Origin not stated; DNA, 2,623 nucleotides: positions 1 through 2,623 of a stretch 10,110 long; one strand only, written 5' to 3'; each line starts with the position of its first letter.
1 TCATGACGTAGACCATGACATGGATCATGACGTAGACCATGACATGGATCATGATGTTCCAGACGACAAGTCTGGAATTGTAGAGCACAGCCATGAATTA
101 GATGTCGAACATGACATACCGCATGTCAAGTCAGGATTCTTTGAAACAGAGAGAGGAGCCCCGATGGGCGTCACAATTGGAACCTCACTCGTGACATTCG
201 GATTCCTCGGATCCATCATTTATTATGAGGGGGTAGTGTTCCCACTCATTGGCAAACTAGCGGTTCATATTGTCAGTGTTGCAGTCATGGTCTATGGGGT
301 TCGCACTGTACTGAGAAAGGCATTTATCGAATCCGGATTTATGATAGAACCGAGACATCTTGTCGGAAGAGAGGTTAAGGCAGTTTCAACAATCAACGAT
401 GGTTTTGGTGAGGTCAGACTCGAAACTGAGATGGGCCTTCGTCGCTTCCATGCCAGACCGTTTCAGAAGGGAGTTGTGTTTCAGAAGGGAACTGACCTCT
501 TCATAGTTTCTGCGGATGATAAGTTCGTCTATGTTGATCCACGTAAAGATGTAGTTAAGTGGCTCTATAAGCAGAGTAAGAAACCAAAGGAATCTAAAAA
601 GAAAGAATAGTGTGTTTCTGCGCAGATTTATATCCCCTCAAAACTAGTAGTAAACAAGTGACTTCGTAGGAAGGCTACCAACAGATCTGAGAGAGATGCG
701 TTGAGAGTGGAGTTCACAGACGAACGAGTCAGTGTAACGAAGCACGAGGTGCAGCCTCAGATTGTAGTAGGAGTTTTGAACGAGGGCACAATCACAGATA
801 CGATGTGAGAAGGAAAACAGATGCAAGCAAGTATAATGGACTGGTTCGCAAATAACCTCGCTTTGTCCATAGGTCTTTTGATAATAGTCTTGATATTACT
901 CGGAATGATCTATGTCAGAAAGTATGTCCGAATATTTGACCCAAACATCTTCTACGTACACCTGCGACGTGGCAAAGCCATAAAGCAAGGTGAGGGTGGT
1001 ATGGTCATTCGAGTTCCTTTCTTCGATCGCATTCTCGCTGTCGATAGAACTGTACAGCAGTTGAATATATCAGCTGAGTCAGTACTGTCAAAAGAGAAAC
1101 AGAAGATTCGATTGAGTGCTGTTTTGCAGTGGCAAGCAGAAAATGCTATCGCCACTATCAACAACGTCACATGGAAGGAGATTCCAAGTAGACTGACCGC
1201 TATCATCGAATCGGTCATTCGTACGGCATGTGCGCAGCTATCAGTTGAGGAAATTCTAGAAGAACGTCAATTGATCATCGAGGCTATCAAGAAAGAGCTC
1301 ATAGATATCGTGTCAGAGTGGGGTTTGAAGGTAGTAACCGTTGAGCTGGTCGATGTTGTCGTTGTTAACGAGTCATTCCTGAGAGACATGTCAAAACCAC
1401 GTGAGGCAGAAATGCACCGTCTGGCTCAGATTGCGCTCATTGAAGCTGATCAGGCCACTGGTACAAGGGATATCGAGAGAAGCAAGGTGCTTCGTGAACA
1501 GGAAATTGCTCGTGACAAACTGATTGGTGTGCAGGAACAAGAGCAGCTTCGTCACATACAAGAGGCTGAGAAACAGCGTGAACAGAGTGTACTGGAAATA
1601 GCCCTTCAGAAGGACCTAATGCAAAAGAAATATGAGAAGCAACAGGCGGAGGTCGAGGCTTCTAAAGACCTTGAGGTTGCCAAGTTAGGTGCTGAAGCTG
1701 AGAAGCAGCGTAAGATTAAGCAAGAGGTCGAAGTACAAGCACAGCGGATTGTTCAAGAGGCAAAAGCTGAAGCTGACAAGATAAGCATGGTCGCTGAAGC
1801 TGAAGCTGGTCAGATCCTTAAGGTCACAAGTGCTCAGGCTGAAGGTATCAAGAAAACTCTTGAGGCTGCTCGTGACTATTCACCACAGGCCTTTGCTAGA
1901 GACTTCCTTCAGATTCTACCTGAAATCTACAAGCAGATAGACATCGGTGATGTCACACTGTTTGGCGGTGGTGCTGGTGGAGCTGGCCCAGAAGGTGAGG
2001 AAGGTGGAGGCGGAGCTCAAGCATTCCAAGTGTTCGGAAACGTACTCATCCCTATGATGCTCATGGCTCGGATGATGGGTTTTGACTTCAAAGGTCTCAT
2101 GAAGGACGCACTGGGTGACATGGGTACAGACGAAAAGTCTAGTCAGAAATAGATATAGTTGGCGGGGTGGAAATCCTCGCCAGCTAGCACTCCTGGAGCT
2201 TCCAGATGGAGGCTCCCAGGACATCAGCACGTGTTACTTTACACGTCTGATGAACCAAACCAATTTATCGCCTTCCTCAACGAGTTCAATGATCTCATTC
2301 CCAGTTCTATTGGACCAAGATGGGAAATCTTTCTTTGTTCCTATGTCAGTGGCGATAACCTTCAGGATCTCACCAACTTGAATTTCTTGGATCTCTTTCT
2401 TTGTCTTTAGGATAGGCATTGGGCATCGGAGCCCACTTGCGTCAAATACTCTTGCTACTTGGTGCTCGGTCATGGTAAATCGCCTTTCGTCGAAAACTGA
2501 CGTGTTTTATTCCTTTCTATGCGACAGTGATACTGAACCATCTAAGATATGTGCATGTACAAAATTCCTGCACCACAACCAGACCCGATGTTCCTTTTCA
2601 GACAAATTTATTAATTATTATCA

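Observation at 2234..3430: Divergent TusA / (4-TM membrane protein + DsrE-like) cassette, a candidate sulfur-trafficking or import module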

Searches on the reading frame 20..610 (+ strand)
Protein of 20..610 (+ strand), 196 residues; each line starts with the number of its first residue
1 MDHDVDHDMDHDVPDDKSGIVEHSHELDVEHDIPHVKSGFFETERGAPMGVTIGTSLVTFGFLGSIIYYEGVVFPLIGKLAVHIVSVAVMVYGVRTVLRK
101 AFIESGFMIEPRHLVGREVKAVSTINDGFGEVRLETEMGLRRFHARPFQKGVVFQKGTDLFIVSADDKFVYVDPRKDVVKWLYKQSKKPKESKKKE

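Call 4: search_protein_families(library=pfam, proteins=[window:20-610:+], max_evalue=0.1)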
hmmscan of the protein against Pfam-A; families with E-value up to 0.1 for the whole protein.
window:20-610:+ (196 aa): 0 families

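Call 7: search_protein_families(library=ncbifam, proteins=[window:20-610:+], max_evalue=0.01)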
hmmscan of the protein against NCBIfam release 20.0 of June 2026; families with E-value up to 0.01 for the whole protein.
window:20-610:+ (196 aa): 0 families

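Call 66: search_protein_families(library=pfam, proteins=[window:20-610:+], max_evalue=10)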
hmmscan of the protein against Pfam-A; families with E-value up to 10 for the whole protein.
window:20-610:+ (196 aa): 1 family
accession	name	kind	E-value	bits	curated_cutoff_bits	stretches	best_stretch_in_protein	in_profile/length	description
PF24229.1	Phage_TreK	-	0.13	12.7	22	1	134-155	40-61/82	Staphylococcus phage terminal repeat-encoded protein TreK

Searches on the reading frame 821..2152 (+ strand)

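Call 4: search_protein_families(library=pfam, proteins=[window:821-2152:+], max_evalue=0.1)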
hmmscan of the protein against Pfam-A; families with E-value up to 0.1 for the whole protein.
window:821-2152:+ (443 aa): 2 families
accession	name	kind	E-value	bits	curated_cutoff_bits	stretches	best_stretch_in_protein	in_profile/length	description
PF01145.31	Band_7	-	1.7e-22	80.8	23.6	1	40-206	4-171/176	SPFH domain / Band 7 family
PF16409.10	DUF5017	-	0.011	15.7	28.8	1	68-145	52-133/187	Domain of unknown function (DUF5017)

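Call 7: search_protein_families(library=ncbifam, proteins=[window:821-2152:+], max_evalue=0.01)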
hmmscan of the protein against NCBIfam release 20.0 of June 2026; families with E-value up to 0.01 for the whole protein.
window:821-2152:+ (443 aa): 3 families
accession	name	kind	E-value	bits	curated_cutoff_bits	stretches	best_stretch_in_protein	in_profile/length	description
NF058507.1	FlotScfldFlot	equivalog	3.1e-08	33.1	700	1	49-254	46-257/477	flotillin lipid rafts scaffold protein FloT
TIGR01932.1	hflC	equivalog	3.2e-06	26.2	134.4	1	20-332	5-273/318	protease modulator HflC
TIGR01933.1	hflK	equivalog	4.1e-05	23.1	159.4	1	46-181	11-147/261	FtsH protease activity modulator HflK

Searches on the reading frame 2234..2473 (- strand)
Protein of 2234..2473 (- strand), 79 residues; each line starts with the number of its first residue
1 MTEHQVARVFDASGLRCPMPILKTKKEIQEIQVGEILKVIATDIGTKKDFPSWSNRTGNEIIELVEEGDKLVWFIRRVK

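Call 4: search_protein_families(library=pfam, proteins=[window:2234-2473:-], max_evalue=0.1)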
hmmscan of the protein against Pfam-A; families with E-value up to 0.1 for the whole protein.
window:2234-2473:- (79 aa): 1 family
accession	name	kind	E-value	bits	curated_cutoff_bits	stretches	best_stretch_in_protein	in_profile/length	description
PF01206.22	TusA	-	9.3e-22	77.1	28.6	1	10-76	3-69/70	Sulfurtransferase TusA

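Call 7: search_protein_families(library=ncbifam, proteins=[window:2234-2473:-], max_evalue=0.01)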
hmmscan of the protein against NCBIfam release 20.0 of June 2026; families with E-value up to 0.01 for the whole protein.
window:2234-2473:- (79 aa): 4 families
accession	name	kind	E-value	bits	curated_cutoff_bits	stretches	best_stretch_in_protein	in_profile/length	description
NF001423.0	PRK00299.1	equivalog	1.2e-13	50.7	78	1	4-77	6-79/82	sulfurtransferase TusA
NF008242.0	PRK11018.1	equivalog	2.8e-07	30.1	79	1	5-77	6-78/78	sulfurtransferase-like selenium metabolism protein YedF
TIGR03527.1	selenium_YedF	equivalog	1e-05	25.5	110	1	11-62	2-53/194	sulfurtransferase-like selenium metabolism protein YedF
NF041048.1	TusA_like_YeeD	exception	0.0018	17.9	147.5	1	15-70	9-64/72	thiosulfate utilization sulfurtransferase TsuB/YeeD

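Call 18: search_solved_structures(query=window:2234-2470:-, max_evalue=0.01, show_alignments=2)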
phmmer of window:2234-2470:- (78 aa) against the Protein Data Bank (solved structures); distinct sequences matched with E-value up to 0.01: 6.
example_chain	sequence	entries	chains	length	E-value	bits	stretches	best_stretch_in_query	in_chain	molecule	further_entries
1pav_A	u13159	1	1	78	5.5e-13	52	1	6-67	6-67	Hypothetical protein Ta1170/Ta1414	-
1dcj_A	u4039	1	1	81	4.6e-09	39.6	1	8-75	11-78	YHHP PROTEIN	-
3lvj_C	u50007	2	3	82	4.7e-09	39.5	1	8-74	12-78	Sulfurtransferase tusA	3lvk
1jdq_A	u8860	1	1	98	8e-08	35.6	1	2-69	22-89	HYPOTHETICAL PROTEIN TM0983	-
8k1r_B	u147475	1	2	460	0.00014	25.4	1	3-66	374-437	Spirochaeta thermophila YeeE(TsuA)-YeeD(TsuB),UPF0033 domain-containing protein, SirA-like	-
8j4c_B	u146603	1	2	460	0.00036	24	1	3-66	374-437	Spirochaeta thermophila YeeE(TsuA)-YeeD(TsuB),UPF0033 domain-containing protein, SirA-like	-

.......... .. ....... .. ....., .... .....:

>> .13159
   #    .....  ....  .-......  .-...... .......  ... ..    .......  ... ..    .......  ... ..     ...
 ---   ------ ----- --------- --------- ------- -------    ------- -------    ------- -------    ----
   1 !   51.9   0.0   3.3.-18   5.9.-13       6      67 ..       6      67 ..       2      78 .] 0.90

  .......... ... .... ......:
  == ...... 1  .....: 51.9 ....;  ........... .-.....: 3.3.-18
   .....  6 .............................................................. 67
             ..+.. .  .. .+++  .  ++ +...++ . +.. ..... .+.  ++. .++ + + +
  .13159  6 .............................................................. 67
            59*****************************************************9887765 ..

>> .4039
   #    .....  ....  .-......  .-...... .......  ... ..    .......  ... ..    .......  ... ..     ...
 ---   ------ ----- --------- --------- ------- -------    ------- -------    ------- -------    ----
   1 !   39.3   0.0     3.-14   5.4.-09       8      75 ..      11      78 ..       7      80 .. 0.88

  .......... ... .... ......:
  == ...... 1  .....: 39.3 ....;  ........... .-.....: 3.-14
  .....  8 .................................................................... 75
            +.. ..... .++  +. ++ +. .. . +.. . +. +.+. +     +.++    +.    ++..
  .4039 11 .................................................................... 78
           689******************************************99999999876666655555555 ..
